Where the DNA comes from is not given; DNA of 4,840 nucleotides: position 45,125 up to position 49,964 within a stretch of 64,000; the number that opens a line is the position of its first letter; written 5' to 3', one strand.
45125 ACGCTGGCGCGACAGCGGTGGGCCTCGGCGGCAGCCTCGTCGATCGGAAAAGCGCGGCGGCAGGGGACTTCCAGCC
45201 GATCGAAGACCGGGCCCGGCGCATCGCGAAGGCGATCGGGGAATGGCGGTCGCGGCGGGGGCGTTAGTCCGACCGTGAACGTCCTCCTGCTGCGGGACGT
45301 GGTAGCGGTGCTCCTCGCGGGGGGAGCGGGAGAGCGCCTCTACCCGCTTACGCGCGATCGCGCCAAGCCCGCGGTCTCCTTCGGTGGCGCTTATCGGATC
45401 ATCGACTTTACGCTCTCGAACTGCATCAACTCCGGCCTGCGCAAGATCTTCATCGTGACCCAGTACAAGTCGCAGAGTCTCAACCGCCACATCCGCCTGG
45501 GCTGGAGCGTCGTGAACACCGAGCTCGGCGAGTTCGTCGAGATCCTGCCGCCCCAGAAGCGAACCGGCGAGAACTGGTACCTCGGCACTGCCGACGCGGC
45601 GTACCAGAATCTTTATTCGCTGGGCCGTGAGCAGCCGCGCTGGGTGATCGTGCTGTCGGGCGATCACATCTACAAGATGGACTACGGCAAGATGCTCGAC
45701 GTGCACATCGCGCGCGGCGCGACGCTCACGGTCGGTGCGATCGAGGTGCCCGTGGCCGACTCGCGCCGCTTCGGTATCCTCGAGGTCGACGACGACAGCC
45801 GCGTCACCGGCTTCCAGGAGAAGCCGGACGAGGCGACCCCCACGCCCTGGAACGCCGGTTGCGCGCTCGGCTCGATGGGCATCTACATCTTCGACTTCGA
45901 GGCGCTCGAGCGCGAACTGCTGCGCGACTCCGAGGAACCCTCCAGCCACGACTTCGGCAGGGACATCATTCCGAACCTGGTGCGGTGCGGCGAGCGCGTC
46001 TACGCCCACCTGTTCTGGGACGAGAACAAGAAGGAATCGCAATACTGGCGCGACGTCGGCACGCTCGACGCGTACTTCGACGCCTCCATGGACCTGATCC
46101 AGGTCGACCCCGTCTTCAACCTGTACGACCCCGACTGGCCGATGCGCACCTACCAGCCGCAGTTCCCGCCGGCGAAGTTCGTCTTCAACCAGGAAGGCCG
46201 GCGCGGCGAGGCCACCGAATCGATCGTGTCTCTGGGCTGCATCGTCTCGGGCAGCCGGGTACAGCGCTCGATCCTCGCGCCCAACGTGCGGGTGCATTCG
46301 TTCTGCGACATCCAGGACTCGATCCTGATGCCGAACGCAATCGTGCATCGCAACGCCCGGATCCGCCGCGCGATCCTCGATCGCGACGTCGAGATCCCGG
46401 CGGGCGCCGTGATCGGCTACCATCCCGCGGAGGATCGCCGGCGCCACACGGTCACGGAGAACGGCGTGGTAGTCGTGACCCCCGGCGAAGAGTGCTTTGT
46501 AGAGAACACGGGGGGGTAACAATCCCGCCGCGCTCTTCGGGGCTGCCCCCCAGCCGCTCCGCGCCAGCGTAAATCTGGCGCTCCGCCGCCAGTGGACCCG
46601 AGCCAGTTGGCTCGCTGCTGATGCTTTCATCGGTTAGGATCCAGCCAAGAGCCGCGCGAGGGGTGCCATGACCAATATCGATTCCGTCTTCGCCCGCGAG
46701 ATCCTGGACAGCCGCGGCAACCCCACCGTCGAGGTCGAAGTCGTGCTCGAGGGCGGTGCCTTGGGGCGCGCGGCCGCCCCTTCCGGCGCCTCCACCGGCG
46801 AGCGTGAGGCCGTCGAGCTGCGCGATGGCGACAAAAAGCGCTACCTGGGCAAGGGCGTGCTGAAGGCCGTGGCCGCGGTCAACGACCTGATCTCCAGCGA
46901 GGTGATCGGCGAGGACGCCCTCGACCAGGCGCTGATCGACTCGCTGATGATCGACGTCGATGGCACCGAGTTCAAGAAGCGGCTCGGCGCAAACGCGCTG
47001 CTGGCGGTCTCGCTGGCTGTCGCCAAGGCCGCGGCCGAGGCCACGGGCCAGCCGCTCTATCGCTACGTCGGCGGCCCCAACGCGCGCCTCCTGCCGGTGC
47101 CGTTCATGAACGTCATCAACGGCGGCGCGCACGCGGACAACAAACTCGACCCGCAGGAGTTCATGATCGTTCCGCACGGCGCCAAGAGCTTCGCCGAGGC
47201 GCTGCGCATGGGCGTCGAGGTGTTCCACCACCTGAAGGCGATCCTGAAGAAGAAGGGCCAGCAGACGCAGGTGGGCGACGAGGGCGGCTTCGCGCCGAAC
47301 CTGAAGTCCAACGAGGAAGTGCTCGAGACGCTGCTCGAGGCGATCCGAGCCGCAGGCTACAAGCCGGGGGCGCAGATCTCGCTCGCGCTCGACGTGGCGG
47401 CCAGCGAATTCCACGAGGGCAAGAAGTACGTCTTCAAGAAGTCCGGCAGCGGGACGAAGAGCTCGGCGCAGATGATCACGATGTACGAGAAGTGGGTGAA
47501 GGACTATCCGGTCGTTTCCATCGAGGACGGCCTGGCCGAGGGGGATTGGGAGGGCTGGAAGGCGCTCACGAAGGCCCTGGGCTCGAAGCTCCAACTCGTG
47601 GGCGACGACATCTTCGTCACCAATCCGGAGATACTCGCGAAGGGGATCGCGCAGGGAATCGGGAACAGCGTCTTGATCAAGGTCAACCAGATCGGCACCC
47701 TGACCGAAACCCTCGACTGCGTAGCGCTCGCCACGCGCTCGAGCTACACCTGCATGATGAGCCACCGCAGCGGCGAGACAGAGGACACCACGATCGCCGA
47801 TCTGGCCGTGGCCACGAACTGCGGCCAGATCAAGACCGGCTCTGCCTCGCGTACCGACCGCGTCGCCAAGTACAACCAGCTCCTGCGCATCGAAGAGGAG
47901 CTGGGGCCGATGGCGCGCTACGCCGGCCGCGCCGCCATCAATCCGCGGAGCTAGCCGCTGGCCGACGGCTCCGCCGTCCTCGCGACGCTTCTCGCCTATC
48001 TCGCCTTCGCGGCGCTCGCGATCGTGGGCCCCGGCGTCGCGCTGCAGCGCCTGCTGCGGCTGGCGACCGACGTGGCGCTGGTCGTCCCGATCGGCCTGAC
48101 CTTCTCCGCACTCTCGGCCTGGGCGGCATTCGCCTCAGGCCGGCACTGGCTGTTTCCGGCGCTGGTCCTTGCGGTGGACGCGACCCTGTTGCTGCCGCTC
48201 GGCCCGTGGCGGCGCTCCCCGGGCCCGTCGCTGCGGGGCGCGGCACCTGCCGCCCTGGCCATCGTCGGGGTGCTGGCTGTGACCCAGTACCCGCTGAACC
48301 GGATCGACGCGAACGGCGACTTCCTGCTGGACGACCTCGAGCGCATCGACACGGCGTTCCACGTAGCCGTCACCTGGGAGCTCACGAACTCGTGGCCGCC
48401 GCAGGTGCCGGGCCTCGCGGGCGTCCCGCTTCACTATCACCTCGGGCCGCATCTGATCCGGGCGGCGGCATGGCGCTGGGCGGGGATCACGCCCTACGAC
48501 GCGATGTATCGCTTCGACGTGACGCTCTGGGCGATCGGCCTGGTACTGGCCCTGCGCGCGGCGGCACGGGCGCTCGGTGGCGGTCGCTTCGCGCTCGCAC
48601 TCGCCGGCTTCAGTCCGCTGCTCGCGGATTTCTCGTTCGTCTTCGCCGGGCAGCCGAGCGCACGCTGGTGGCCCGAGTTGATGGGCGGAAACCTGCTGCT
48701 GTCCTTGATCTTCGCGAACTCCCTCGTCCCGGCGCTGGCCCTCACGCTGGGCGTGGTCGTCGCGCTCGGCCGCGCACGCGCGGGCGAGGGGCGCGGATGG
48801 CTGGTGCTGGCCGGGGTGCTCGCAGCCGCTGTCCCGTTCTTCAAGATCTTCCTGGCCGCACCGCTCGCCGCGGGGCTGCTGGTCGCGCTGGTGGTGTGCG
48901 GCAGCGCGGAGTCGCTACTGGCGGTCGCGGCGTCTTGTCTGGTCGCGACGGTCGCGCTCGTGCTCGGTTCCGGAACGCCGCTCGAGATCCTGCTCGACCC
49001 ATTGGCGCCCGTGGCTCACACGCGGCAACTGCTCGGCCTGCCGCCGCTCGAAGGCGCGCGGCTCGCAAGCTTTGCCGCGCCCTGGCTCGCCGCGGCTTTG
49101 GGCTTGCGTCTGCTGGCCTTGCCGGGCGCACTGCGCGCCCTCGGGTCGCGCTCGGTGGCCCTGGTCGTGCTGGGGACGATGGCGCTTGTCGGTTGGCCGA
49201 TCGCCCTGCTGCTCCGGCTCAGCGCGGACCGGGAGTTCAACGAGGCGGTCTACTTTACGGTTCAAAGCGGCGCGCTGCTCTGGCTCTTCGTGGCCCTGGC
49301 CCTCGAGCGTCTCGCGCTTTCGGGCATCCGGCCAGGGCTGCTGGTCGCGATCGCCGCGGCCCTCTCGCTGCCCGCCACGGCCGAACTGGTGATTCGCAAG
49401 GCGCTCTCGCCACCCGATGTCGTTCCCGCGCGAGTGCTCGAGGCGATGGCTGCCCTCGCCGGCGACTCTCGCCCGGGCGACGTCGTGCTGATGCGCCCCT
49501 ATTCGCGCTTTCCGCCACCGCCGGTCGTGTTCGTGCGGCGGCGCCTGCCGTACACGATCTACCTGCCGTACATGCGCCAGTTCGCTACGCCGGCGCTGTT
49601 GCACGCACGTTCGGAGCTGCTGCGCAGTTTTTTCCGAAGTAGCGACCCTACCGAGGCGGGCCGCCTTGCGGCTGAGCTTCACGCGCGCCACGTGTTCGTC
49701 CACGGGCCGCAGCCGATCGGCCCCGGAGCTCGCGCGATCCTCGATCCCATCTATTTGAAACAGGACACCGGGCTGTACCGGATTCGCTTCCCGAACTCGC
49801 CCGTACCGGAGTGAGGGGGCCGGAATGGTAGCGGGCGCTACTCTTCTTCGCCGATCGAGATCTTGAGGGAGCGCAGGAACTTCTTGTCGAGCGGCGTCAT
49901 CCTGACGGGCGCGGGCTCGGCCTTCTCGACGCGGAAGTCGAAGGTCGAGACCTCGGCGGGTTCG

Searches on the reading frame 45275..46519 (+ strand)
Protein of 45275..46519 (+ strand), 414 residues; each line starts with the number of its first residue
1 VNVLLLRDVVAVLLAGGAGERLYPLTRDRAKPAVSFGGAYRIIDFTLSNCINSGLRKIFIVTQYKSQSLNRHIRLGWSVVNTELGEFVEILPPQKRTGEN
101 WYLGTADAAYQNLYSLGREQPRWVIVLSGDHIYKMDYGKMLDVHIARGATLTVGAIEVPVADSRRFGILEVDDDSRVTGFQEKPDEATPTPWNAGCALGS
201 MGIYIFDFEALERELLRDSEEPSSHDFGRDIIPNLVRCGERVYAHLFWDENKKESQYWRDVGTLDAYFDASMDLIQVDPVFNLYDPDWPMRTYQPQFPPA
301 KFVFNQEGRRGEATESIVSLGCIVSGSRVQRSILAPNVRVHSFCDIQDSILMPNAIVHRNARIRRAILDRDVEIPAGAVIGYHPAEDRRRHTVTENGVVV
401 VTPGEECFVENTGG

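Call 30: search_protein_families(library=pfam, proteins=[window:45275-46519:+], max_evalue=0.001)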
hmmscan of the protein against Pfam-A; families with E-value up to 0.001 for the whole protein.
window:45275-46519:+ (414 aa): 4 families
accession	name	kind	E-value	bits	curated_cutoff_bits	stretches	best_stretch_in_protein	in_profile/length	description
PF00483.29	NTP_transferase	-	2e-62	211.4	21.2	1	11-275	2-243/245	Nucleotidyl transferase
PF24894.1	Hexapep_GlmU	-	2.6e-41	140.4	23.3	1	298-401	1-104/104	GlmU-like, C-terminal hexapeptide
PF25247.1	LbH_GLGC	-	2.3e-08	34.5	27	1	312-353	12-53/135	GLGC left-handed parallel beta-helix domain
PF25084.1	LbH_EIF2B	-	5.7e-07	29.9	54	1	322-380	29-87/105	EIF2B subunit epsilon LbH domain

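Call 32: search_protein_families(library=ncbifam, proteins=[window:45275-46519:+], max_evalue=0.01)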
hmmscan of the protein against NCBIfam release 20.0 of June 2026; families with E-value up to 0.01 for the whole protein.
window:45275-46519:+ (414 aa): 22 families
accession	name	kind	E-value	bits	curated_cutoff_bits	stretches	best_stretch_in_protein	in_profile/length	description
NF001947.0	PRK00725.1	subfamily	3e-174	579.8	470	1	5-403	13-416/426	glucose-1-phosphate adenylyltransferase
NF002023.0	PRK00844.1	subfamily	1.5e-152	508.1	458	1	8-404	6-405/408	glucose-1-phosphate adenylyltransferase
TIGR02091.1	glgC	equivalog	1.2e-138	462.1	424.9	1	9-381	1-363/364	glucose-1-phosphate adenylyltransferase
NF003670.0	PRK05293.1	equivalog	9.8e-114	380.2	470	1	8-398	4-366/382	glucose-1-phosphate adenylyltransferase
NF002772.0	PRK02862.1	equivalog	8.1e-93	311.5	537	1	7-369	2-362/429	glucose-1-phosphate adenylyltransferase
TIGR02092.1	glgD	equivalog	5.3e-39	134.3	236.6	1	9-379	3-353/370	glucose-1-phosphate adenylyltransferase subunit GlgD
NF052502.1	man1P_GTase_Rv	exception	3.2e-32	111.7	440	1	11-377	3-327/352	mannose-1-phosphate guanylyltransferase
TIGR03992.1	Arch_glmU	subfamily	4.4e-19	68.6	292.1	1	11-210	3-172/393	bifunctional sugar-1-phosphate nucleotidylyltransferase/acetyltransferase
TIGR01208.1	rmlA_long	equivalog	1.1e-11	44.3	320.25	1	11-274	2-234/353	glucose-1-phosphate thymidylyltransferase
NF041313.1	UDPGP_AglF_Halo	equivalog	1.7e-11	44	400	2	11-69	3-60/234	UTP--glucose-1-phosphate uridylyltransferase AglF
TIGR01207.1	rmlA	equivalog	1.4e-10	40.8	360.65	1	12-211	3-180/286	glucose-1-phosphate thymidylyltransferase RfbA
NF041173.1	Sug_nt_acttase_Thmprot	equivalog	2.1e-10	40.1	600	1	11-196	3-165/405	bifunctional sugar-1-phosphate nucleotidylyltransferase/acetyltransferase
NF012024.0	PRK15480.1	equivalog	9.2e-09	34.8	588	1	11-188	6-168/292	glucose-1-phosphate thymidylyltransferase RfbA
TIGR02623.1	G1P_cyt_trans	equivalog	1.4e-08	34.5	300.25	1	11-187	3-180/255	glucose-1-phosphate cytidylyltransferase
NF045761.1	NAMPUrTaseMurU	equivalog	3.3e-06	27.1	250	1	11-75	3-66/226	N-acetylmuramate alpha-1-phosphate uridylyltransferase MurU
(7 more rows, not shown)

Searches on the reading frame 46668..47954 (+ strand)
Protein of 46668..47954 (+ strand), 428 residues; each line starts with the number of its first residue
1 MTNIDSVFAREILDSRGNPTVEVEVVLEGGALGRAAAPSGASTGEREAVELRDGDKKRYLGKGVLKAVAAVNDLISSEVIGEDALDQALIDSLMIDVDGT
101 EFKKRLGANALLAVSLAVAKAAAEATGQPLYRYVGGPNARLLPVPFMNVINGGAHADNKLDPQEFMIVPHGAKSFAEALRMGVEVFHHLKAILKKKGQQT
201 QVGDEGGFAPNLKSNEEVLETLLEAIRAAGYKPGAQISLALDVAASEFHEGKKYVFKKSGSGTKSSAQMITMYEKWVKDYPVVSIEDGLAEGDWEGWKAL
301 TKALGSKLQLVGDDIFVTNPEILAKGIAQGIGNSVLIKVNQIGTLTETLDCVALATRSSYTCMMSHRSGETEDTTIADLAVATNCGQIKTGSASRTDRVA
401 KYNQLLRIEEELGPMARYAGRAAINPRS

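Call 30: search_protein_families(library=pfam, proteins=[window:46668-47954:+], max_evalue=0.001)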
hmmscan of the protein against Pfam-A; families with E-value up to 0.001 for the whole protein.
window:46668-47954:+ (428 aa): 3 families
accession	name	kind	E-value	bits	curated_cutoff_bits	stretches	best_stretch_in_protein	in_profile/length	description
PF00113.28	Enolase_C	-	9.5e-129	429.3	21.5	1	141-424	3-293/296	Enolase, C-terminal TIM barrel domain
PF03952.21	Enolase_N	-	4.1e-58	195.7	35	1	4-134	1-131/131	Enolase, N-terminal domain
PF13378.12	MR_MLE_C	-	0.00062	20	29.4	0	265-389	56-175/219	Enolase C-terminal domain-like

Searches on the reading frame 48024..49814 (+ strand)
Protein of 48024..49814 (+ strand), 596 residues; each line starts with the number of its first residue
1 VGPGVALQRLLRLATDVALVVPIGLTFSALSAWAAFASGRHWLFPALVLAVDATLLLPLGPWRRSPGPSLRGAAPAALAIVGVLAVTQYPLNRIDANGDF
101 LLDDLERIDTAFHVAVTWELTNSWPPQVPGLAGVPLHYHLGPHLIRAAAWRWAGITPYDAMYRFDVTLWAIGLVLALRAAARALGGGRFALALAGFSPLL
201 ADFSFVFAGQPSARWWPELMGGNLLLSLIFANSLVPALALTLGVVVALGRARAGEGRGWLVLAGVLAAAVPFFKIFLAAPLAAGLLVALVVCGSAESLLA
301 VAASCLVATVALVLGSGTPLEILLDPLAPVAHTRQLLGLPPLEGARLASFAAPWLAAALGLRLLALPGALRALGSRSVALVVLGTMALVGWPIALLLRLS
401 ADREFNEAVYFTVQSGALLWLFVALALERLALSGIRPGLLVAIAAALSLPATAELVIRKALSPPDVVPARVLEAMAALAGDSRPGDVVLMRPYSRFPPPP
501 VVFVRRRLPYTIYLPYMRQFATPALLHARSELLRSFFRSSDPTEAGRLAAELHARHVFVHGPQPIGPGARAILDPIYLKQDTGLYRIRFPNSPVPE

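Call 30: search_protein_families(library=pfam, proteins=[window:48024-49814:+], max_evalue=0.001)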
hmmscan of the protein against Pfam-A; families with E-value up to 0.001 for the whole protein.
window:48024-49814:+ (596 aa): 0 families

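Call 32: search_protein_families(library=ncbifam, proteins=[window:48024-49814:+], max_evalue=0.01)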
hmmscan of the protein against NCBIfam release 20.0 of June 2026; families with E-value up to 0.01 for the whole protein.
window:48024-49814:+ (596 aa): 0 families

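Call 39: search_solved_structures(query=window:48024-49814:+, max_evalue=10)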
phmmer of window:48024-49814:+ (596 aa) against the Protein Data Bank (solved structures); distinct sequences matched with E-value up to 10: 1.
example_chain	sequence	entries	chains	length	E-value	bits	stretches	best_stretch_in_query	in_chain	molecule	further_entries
7b7j_A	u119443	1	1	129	0.064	15.5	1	301-345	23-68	Secretion protein Snm4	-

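Call 66: find_homologous_proteins(query=window:48024-49814:+)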
Query window:48024-49814:+ (596 aa): 331 proteins with E <= 0.001 among 8000 candidates; the best 120 are listed.
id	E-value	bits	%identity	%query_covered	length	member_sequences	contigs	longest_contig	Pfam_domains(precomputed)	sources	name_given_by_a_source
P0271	0.0e+0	1111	88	100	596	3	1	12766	-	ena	-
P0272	0.0e+0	1065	85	99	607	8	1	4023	-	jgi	jgi:hypothetical protein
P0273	0.0e+0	1058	84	99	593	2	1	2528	-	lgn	-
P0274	0.0e+0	1058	87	97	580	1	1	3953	-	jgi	-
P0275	2.4e-245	834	70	98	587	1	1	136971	-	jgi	jgi:hypothetical protein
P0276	1.4e-240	819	70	95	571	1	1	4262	-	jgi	jgi:hypothetical protein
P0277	5.0e-237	807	69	97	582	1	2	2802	-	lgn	-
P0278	1.5e-236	805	69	96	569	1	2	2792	-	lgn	-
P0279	5.0e-229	780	71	88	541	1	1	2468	-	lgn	-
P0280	7.4e-220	750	63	96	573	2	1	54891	-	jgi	jgi:hypothetical protein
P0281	2.2e-208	712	62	96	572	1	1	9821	-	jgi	jgi:hypothetical protein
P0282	3.3e-205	702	60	98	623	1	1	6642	-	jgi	jgi:hypothetical protein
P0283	6.7e-201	688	58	98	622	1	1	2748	-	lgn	-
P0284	1.2e-200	687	59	98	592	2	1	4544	-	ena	-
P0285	3.6e-198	679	59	98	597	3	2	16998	-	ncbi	-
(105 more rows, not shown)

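Call 77: search_solved_structures(query=A5, max_evalue=10, show_alignments=2)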
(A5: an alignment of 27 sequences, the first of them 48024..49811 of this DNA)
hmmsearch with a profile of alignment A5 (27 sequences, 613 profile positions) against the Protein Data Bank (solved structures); distinct sequences matched with E-value up to 10: 6.
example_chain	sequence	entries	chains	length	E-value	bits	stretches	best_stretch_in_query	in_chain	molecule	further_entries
3eyi_A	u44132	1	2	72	0.059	15.1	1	542-607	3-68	Z-DNA-binding protein 1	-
2l4m_A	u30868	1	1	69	0.094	14.4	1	542-607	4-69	Uncharacterized protein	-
3vgp_A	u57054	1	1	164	0.28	12.8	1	543-592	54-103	Transmembrane oligosaccharyl transferase, putative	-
9dtd_A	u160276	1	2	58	0.39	12.4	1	544-588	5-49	C2-01018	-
3vu0_A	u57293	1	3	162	0.45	12.1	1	545-592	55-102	Putative uncharacterized protein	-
4ka4_A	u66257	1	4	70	0.79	11.3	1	548-595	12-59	Z-DNA-binding protein 1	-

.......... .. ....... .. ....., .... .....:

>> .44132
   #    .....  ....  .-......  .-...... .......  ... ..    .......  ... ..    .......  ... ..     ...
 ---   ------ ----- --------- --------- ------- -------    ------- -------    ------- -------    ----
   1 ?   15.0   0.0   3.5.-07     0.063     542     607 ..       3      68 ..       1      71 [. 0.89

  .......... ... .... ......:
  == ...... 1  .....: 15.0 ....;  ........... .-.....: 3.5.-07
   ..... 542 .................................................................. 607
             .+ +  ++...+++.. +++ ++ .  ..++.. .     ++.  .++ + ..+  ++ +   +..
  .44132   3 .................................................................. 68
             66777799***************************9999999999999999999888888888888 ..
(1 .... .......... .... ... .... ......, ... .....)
